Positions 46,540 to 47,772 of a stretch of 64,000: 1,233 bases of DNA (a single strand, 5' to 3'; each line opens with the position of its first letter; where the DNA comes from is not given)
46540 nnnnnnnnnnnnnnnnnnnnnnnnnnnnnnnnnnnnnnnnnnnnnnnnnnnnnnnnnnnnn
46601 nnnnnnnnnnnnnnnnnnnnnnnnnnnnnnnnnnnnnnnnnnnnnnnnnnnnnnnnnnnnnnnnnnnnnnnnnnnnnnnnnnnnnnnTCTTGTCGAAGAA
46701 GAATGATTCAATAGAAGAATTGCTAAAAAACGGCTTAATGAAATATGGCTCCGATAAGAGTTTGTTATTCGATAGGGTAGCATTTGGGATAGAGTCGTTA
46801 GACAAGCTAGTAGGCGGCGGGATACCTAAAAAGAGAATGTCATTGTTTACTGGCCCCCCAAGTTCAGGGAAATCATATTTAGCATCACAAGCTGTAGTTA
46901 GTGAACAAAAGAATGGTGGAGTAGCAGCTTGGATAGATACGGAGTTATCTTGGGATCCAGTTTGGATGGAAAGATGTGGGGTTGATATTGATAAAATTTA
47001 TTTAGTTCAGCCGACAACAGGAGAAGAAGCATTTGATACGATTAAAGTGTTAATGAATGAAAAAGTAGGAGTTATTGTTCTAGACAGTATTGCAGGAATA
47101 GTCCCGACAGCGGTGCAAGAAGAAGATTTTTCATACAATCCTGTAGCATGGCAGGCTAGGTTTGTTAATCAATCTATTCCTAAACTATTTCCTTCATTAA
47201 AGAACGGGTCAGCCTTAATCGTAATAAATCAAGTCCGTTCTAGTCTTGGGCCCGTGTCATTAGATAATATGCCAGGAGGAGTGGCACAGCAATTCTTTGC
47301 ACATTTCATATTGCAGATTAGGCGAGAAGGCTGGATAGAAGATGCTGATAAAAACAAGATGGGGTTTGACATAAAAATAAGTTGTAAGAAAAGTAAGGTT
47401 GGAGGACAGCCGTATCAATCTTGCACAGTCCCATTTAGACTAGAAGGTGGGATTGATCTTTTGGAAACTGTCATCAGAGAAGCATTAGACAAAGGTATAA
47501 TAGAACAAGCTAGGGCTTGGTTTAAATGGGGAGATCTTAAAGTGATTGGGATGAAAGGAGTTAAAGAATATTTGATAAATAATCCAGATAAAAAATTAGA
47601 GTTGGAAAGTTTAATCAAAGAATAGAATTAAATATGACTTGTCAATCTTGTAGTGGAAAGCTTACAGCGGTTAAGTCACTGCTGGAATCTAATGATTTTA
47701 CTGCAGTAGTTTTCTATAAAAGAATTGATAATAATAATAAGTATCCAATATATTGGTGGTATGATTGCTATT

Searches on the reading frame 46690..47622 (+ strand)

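Call 24: search_protein_families(library=pfam, proteins=[window:46690-47622:+], max_evalue=0.01)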
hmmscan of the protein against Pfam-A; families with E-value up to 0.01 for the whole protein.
window:46690-47622:+ (311 aa): 5 families
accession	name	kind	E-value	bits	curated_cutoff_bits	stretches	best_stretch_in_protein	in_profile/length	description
PF00154.27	RecA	-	4.1e-44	151.5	27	1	12-254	15-260/262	recA bacterial DNA recombination protein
PF06745.19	ATPase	-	1.2e-06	28.6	26.6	1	32-82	3-54/231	KaiC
PF13481.12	AAA_25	-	1.9e-06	28.1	27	1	24-71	9-56/195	AAA domain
PF02283.22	CobU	-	0.0013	18.8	27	1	52-184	2-127/168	Cobinamide kinase / cobinamide phosphate guanyltransferase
PF21096.2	RecA_C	-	0.003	18.1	27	1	263-311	5-54/57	RecA C-terminal domain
